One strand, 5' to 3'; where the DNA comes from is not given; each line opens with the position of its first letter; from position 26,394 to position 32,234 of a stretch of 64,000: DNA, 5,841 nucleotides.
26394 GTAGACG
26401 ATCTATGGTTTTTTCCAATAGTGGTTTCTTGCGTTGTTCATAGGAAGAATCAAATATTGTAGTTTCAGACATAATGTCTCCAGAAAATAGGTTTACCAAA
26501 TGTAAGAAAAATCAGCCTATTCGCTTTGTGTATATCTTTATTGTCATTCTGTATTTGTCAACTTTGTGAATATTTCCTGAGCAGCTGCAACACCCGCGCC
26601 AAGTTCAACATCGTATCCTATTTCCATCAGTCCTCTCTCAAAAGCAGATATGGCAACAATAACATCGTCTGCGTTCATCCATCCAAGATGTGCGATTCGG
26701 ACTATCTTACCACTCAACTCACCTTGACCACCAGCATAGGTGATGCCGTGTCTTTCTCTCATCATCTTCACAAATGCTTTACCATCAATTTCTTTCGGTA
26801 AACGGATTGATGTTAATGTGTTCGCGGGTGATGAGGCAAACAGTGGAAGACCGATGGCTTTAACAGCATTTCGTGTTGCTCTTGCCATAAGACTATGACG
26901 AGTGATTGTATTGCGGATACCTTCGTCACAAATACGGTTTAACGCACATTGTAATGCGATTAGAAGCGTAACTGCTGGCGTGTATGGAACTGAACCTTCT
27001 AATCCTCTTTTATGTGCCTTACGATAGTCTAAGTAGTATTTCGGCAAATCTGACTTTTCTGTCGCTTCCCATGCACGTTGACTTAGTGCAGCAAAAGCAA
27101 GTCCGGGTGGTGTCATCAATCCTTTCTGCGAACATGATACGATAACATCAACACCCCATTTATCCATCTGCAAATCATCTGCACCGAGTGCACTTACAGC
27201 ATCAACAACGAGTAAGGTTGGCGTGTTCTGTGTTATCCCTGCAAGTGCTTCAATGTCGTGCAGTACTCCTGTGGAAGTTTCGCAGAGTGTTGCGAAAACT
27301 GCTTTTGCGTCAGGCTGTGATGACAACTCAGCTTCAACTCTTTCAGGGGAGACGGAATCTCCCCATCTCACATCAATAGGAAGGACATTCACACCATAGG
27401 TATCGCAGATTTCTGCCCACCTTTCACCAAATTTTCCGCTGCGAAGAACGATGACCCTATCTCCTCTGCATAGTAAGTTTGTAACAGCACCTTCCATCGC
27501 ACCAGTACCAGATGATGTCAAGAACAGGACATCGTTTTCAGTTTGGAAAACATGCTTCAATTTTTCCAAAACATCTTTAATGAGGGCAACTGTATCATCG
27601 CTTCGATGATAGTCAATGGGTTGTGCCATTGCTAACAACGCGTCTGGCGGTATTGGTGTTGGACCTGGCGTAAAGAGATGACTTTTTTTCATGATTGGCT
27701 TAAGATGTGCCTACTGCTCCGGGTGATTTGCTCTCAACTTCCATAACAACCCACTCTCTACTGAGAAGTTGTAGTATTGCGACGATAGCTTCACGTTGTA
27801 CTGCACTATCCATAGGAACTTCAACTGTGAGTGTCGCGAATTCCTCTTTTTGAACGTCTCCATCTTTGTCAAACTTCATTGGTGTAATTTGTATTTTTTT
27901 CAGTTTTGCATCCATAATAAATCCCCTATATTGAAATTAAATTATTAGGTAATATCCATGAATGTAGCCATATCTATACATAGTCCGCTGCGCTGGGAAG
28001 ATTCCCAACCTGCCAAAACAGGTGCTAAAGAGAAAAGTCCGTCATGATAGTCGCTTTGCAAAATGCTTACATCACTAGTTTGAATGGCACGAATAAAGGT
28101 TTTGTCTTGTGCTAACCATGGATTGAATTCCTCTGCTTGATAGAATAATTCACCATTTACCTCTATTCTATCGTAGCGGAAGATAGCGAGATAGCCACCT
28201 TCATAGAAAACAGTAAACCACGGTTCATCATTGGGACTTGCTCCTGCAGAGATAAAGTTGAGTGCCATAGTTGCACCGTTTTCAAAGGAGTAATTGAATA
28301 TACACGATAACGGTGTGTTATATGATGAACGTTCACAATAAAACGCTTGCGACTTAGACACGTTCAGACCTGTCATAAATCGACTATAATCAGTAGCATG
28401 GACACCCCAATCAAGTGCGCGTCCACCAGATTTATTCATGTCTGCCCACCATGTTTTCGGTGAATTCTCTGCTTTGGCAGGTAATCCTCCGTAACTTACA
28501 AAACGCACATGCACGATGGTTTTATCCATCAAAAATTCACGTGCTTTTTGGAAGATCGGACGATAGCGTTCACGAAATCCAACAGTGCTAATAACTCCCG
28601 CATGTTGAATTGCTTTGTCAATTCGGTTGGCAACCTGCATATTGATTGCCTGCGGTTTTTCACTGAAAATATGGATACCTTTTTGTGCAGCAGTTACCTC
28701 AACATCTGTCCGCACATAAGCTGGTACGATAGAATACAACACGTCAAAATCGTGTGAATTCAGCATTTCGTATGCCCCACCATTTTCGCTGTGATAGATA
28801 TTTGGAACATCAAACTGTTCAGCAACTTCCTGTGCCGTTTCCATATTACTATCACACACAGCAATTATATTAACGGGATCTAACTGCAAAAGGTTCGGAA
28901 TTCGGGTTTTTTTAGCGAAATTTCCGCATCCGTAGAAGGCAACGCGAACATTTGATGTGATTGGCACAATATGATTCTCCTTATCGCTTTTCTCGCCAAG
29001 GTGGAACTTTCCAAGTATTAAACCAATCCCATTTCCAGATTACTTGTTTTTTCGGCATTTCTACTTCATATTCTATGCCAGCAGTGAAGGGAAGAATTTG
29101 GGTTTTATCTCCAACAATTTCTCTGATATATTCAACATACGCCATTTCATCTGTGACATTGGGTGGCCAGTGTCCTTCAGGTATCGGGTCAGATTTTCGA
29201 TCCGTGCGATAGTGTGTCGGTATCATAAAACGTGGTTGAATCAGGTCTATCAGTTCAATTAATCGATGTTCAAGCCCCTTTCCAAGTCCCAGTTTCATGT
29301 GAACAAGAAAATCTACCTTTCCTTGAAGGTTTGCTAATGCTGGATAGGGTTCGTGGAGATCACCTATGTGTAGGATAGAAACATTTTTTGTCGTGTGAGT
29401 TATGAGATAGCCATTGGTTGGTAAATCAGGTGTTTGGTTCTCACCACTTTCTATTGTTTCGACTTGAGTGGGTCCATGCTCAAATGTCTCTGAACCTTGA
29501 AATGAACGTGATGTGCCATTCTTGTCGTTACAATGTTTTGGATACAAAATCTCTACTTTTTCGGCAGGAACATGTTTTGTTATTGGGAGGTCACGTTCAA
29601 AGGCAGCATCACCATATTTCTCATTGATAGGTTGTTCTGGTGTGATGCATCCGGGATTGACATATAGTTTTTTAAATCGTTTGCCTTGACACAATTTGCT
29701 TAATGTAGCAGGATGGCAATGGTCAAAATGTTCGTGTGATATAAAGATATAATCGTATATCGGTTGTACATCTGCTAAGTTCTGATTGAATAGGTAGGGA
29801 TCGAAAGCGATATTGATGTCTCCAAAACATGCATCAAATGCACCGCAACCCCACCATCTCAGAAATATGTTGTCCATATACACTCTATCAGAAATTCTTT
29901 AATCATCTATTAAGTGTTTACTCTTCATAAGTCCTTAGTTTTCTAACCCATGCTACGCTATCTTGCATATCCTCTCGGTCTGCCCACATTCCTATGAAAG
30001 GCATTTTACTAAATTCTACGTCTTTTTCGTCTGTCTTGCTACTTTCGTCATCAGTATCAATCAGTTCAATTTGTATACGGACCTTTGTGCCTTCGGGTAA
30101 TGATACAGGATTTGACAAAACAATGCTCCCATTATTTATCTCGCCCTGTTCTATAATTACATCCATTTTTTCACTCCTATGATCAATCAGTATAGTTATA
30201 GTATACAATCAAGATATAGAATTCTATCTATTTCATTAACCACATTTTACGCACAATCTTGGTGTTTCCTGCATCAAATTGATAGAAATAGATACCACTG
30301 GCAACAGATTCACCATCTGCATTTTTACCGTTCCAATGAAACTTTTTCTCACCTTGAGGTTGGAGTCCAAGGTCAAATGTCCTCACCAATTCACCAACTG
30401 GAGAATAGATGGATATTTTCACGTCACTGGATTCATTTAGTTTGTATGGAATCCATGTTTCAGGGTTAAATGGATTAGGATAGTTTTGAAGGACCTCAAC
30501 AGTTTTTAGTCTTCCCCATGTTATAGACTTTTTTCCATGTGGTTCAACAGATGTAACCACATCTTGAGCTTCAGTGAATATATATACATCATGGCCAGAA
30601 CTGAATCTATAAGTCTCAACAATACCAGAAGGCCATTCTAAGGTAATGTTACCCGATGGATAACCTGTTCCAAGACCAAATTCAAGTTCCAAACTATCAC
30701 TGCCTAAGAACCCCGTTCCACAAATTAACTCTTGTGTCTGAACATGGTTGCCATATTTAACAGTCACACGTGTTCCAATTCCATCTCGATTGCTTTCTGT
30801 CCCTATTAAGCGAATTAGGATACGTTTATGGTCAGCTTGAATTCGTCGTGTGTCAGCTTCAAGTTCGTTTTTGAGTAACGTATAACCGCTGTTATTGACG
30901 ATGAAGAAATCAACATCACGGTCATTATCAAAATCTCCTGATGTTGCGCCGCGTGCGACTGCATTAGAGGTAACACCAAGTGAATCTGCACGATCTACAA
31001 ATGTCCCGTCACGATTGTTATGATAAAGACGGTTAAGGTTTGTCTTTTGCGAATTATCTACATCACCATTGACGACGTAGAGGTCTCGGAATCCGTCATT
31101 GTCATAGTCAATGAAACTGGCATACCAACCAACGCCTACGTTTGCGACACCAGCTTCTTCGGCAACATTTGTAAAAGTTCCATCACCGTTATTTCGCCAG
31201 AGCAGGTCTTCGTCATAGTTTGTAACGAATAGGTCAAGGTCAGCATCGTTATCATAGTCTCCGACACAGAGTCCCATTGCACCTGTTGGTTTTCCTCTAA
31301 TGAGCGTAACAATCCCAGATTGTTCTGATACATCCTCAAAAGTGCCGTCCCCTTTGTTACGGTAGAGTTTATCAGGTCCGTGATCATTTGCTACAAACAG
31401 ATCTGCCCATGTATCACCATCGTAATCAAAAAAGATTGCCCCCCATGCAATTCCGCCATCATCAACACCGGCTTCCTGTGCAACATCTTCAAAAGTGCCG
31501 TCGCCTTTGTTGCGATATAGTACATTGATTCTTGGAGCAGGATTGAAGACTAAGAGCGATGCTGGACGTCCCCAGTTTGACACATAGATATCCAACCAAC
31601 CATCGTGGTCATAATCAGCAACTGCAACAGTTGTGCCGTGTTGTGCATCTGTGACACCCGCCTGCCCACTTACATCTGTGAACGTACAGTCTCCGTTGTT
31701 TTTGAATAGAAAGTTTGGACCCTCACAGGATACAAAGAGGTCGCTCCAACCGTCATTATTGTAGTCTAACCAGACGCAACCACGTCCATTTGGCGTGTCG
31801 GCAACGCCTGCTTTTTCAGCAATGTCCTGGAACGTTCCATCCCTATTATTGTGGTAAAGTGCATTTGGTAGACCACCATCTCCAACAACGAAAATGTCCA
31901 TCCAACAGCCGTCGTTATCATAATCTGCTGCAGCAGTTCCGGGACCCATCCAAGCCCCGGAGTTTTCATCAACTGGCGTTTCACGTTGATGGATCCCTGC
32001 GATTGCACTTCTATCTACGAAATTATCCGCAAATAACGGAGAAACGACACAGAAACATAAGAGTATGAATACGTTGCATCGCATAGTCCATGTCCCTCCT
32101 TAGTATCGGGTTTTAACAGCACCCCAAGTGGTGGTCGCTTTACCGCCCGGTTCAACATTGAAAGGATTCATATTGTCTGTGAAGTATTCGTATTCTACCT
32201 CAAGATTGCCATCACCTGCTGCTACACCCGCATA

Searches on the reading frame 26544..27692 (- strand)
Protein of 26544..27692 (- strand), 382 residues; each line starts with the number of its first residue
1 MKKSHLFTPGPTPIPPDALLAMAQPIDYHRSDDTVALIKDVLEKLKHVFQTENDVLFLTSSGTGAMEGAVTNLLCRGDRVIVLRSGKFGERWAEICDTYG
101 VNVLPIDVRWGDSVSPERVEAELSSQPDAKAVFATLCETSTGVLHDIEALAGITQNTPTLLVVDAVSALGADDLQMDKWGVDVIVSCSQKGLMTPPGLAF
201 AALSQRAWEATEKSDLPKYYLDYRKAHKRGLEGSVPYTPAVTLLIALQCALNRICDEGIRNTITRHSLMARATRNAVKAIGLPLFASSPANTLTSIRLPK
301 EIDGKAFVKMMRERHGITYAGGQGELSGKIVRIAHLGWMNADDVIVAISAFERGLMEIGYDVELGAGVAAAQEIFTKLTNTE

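Call 11: search_protein_families(library=pfam, proteins=[window:26544-27692:-], max_evalue=0.01)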
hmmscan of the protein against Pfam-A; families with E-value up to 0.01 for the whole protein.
window:26544-27692:- (382 aa): 2 families
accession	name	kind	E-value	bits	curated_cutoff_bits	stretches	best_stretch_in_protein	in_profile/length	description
PF00266.25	Aminotran_5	-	3e-23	82.8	21.5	1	28-322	35-338/371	Aminotransferase class-V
PF01053.26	Cys_Met_Meta_PP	-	2.2e-07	30.2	27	1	27-188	45-196/381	Cys/Met metabolism PLP-dependent enzyme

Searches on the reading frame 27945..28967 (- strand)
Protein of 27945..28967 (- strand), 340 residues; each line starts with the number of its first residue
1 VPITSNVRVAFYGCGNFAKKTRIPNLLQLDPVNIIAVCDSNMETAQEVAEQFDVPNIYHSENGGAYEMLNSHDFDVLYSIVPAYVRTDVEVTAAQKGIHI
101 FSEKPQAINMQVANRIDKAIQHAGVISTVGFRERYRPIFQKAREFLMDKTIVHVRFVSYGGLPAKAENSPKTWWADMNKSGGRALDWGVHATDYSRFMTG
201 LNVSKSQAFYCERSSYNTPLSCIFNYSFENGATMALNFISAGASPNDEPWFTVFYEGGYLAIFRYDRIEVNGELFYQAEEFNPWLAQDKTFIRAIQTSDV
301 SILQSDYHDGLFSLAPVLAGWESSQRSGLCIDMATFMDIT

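Call 11: search_protein_families(library=pfam, proteins=[window:27945-28967:-], max_evalue=0.01)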
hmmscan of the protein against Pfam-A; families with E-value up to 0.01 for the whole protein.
window:27945-28967:- (340 aa): 3 families
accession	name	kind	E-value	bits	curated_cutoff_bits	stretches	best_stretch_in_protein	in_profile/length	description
PF01408.29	GFO_IDH_MocA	-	4.4e-17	63.3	24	1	7-131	1-120/120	Oxidoreductase family, NAD-binding Rossmann fold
PF22725.1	GFO_IDH_MocA_C3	-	2e-10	41.1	27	1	139-260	1-123/124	GFO/IDH/MocA C-terminal domain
PF02894.22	GFO_IDH_MocA_C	-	3.7e-05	24.1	22.9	1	166-253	27-120/218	Oxidoreductase family, C-terminal alpha/beta domain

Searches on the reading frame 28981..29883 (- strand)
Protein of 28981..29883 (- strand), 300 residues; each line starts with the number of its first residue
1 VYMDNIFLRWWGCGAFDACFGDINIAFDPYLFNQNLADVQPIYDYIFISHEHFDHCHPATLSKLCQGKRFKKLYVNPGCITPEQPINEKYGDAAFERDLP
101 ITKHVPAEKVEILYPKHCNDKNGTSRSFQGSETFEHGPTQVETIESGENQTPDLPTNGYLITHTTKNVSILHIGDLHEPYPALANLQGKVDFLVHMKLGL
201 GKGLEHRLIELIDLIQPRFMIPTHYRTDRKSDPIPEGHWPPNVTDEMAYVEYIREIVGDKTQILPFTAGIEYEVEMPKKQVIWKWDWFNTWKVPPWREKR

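Call 47: search_protein_families(library=pfam, proteins=[window:28981-29883:-], max_evalue=0.00001)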
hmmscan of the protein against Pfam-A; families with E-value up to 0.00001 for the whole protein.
window:28981-29883:- (300 aa): 2 families
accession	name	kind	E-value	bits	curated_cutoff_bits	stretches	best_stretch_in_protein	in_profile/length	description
PF13483.12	Lactamase_B_3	-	5.7e-13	49.6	24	1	8-224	2-160/160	Beta-lactamase superfamily domain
PF12706.13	Lactamase_B_2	-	2.7e-08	34.1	27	1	37-225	26-200/200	Beta-lactamase superfamily domain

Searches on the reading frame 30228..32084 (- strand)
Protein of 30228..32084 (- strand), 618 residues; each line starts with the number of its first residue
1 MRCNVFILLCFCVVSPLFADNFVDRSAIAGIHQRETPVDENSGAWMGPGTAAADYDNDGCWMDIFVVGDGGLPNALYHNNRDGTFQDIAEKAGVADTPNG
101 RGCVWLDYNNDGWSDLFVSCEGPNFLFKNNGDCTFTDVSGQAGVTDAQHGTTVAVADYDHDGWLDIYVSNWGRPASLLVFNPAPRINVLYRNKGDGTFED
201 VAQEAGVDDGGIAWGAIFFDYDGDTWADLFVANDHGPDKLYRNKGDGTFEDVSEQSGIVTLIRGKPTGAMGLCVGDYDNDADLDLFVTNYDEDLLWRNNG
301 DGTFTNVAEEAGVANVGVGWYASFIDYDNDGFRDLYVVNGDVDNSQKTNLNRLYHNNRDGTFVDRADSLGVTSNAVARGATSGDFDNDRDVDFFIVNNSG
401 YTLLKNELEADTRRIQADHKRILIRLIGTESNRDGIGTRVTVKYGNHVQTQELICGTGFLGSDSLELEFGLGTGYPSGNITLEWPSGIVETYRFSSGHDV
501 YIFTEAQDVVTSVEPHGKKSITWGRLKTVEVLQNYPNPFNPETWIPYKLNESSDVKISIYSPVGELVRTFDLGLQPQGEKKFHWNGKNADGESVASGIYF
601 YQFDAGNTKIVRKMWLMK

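Call 47: search_protein_families(library=pfam, proteins=[window:30228-32084:-], max_evalue=0.00001)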
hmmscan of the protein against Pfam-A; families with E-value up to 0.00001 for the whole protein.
window:30228-32084:- (618 aa): 5 families
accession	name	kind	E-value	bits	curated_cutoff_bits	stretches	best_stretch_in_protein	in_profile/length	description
PF13517.12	FG-GAP_3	-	2e-54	182.5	26.9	6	220-287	1-61/61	FG-GAP-like repeat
PF01839.29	FG-GAP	-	1.2e-13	51.1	22.1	0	150-170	2-22/37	FG-GAP repeat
PF07593.17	UnbV_ASPIC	-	1.3e-12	47.8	23.4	1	435-492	1-58/68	ASPIC and UnbV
PF13860.13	FlgD_ig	-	1.8e-12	47.5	27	1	549-602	18-72/79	FlgD Ig-like domain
PF18962.6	Por_Secre_tail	-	8.1e-08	32.9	27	1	535-614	2-73/75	Secretion system C-terminal sorting domain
